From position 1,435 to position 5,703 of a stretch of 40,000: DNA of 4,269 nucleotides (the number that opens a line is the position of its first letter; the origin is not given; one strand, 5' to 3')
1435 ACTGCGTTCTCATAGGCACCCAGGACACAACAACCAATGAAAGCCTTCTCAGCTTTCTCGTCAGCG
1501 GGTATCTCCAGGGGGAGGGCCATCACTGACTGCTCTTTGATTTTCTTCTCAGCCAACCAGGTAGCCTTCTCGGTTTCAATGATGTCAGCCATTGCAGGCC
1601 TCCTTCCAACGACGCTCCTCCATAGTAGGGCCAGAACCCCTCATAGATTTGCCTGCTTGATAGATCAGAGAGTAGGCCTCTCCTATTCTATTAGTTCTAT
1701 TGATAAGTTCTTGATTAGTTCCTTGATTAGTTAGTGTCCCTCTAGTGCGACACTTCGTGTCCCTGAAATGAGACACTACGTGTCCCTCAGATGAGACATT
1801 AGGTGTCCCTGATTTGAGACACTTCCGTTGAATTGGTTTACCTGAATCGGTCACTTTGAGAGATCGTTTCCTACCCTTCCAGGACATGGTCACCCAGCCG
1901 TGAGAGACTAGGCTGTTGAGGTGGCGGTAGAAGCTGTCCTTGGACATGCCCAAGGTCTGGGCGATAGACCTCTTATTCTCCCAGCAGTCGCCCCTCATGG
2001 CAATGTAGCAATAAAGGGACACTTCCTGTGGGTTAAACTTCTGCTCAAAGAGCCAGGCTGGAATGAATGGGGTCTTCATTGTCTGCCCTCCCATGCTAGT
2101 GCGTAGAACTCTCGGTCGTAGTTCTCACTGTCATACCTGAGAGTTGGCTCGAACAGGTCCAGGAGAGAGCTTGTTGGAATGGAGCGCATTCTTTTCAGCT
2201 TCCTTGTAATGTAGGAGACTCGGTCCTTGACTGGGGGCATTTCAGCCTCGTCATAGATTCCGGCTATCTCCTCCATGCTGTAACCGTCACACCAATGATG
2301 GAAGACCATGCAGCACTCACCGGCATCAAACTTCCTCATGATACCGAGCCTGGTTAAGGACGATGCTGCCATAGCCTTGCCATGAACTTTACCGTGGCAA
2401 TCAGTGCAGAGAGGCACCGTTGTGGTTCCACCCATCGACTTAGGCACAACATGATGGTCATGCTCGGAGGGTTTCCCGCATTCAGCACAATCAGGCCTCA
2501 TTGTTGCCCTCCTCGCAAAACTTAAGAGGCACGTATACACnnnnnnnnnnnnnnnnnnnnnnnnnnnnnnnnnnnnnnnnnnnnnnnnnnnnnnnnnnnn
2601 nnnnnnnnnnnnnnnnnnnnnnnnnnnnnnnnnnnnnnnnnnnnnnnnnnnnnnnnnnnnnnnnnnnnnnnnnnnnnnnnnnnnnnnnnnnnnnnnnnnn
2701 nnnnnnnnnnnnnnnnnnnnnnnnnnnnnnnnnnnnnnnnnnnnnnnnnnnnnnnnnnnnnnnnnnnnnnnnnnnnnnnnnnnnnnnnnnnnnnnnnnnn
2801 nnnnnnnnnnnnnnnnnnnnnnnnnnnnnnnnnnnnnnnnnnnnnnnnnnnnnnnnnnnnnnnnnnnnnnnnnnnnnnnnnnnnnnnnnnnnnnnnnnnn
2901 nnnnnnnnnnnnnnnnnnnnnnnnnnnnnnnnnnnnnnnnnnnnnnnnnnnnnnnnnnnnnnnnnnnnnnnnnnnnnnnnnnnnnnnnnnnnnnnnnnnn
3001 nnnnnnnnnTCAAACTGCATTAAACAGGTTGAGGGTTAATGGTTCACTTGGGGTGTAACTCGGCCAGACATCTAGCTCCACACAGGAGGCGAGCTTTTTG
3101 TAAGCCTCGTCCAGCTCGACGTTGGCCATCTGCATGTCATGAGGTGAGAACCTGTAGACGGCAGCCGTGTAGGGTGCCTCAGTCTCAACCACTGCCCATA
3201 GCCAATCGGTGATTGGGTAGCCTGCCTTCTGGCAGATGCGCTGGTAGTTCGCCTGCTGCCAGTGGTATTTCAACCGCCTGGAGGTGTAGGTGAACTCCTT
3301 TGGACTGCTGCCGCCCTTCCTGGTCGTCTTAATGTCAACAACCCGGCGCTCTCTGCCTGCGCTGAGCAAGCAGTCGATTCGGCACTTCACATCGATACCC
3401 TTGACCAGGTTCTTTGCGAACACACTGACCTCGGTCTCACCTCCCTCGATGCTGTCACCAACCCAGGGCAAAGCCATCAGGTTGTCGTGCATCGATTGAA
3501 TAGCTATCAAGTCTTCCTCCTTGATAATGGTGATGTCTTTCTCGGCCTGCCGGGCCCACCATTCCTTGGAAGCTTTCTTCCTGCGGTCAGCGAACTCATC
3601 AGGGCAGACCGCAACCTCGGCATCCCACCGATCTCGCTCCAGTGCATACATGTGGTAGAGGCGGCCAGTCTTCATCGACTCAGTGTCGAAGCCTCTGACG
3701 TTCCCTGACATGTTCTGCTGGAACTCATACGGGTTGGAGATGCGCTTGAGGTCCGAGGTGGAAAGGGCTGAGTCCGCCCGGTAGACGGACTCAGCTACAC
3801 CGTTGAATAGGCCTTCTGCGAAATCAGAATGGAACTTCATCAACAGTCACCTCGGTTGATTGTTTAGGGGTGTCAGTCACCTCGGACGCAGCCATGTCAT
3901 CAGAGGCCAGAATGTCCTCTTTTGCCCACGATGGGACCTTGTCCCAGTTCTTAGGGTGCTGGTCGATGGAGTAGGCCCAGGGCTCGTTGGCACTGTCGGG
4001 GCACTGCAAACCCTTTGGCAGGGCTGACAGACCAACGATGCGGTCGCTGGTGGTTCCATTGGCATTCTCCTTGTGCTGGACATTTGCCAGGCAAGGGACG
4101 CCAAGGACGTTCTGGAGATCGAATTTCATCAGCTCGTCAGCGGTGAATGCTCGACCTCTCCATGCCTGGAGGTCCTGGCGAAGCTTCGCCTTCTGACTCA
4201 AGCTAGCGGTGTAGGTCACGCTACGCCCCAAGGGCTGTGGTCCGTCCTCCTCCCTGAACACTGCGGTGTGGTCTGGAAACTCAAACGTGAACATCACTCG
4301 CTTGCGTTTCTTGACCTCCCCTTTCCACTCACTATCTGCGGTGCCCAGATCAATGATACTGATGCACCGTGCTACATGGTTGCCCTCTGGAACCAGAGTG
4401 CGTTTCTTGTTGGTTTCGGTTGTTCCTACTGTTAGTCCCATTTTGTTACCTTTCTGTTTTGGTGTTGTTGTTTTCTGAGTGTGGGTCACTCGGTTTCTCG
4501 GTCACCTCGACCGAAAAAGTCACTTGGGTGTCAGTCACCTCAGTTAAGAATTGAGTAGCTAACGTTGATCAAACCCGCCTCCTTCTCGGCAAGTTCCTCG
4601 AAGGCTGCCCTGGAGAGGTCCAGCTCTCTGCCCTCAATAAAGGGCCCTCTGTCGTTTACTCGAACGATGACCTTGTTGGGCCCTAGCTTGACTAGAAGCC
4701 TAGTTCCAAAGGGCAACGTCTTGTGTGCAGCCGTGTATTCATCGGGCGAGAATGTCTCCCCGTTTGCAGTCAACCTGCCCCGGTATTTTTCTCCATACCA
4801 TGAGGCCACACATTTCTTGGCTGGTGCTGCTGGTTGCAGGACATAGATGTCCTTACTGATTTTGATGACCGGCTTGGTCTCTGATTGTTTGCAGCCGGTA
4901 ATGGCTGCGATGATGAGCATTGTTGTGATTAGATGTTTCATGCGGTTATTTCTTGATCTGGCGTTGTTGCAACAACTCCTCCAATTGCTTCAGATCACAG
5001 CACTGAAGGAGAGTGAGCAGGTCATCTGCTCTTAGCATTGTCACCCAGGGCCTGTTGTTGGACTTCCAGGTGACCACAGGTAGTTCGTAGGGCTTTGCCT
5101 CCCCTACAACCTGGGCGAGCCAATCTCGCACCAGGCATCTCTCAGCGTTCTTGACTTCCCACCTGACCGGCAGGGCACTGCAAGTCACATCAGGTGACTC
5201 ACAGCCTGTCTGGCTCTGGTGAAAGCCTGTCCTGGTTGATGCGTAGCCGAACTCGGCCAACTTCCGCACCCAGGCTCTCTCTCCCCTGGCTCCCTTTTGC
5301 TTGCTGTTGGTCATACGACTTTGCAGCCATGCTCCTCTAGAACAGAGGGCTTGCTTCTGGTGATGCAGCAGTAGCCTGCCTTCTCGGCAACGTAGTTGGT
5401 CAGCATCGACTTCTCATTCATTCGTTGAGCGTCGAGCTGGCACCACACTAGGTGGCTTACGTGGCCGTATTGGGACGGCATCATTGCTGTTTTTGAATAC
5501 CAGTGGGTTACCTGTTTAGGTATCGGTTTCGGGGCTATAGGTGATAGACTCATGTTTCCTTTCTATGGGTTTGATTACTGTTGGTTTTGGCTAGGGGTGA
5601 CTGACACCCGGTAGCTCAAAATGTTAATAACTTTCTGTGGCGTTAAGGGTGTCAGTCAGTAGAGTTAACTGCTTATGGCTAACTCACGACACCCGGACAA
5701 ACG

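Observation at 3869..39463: Asymmetric 13-mer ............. dispersed 9x exactly (+2 variants), mostly at or near gene boundaries: a stoperator-like or promoter-like regulatory network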

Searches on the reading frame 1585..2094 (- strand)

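Call 6: search_protein_families(library=pfam, proteins=[window:1585-2094:-], max_evalue=0.01)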
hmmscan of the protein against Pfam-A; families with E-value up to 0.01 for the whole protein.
window:1585-2094:- (169 aa): 6 families
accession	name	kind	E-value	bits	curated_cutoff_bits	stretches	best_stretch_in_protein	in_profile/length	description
PF13730.12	HTH_36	-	2.9e-06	27.4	25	1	24-68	7-55/55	Helix-turn-helix domain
PF13551.12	HTH_29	-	1.2e-05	25.8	28.1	1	35-82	10-59/64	Winged helix-turn helix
PF22665.2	DUF6293_C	-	0.00013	22.8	27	1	57-88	66-97/101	DUF6293 C-terminal winged helix domain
PF09339.16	HTH_IclR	-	0.00047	20.3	22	1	44-69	24-49/52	IclR helix-turn-helix domain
PF01978.25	TrmB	-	0.0012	19.1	25.6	1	20-71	6-55/68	Sugar-specific transcriptional regulator TrmB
PF25213.1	HVO_A0261_N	-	0.0051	17.1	35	0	41-86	27-68/86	HVO_A0261 N-terminal domain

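Call 24: search_protein_families(library=phrogs, proteins=[window:1585-2094:-], max_evalue=0.01)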
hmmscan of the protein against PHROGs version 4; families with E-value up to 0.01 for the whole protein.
window:1585-2094:- (169 aa): 10 families
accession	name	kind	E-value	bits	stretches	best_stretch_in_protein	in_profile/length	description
phrog_270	-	DNA, RNA and nucleotide metabolism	1.3e-05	25.8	1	10-98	34-127/383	replication initiation protein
phrog_12375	-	DNA, RNA and nucleotide metabolism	0.00032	22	0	45-69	29-52/100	DNA binding protein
phrog_11046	-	transcription regulation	0.00086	20.1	1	42-93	27-81/94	transcriptional regulator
phrog_391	-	DNA, RNA and nucleotide metabolism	0.00098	19.8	1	32-74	31-74/298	replication initiation O-like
phrog_186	-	DNA, RNA and nucleotide metabolism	0.0011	19.8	1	12-131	26-154/308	DnaD-like helicase loader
phrog_19658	-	DNA, RNA and nucleotide metabolism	0.0015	19.1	1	16-78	13-78/283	replication initiation protein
phrog_4278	-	unknown function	0.0019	19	1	40-90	52-105/127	-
phrog_678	-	DNA, RNA and nucleotide metabolism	0.0021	18.7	1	14-113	66-172/346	replication initiation O-like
phrog_428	-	DNA, RNA and nucleotide metabolism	0.0057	16.8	1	34-135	123-219/455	replication initiation protein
phrog_345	-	DNA, RNA and nucleotide metabolism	0.006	17.3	1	33-108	62-147/297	replication initiation O-like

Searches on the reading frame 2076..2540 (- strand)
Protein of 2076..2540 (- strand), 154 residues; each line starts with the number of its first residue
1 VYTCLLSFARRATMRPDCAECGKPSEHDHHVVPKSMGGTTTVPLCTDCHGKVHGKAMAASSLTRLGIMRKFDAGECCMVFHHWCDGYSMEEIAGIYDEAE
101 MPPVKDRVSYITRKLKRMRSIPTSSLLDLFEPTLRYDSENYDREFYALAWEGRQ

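Call 6: search_protein_families(library=pfam, proteins=[window:2076-2540:-], max_evalue=0.01)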
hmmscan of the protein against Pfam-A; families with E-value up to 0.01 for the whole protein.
window:2076-2540:- (154 aa): 3 families
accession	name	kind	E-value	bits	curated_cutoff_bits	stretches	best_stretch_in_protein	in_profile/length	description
PF01844.29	HNH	-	0.00012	22.6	21.4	1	18-53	1-45/47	HNH endonuclease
PF14279.12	HNH_5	-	0.00026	21.3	27.5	1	18-54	1-45/56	HNH endonuclease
PF24734.1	DUF7685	-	0.0014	18.9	27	1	18-49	2-32/43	Domain of unknown function (DUF7685)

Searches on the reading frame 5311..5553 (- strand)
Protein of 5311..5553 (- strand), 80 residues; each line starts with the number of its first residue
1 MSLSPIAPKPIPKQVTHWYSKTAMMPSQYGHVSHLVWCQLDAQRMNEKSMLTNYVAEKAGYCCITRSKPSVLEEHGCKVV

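Call 6: search_protein_families(library=pfam, proteins=[window:5311-5553:-], max_evalue=0.01)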
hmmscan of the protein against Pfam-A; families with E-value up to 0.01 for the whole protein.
window:5311-5553:- (80 aa): 0 families

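Call 24: search_protein_families(library=phrogs, proteins=[window:5311-5553:-], max_evalue=0.01)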
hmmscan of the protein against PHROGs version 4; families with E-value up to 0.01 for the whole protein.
window:5311-5553:- (80 aa): 0 families

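Call 38: search_protein_families(library=pfam, proteins=[window:5311-5553:-], max_evalue=1)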
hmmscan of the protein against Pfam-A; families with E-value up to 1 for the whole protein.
window:5311-5553:- (80 aa): 0 families

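Call 84: search_solved_structures(query=window:5311-5553:-, max_evalue=10)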
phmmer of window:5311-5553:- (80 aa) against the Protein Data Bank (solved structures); distinct sequences matched with E-value up to 10: 0.
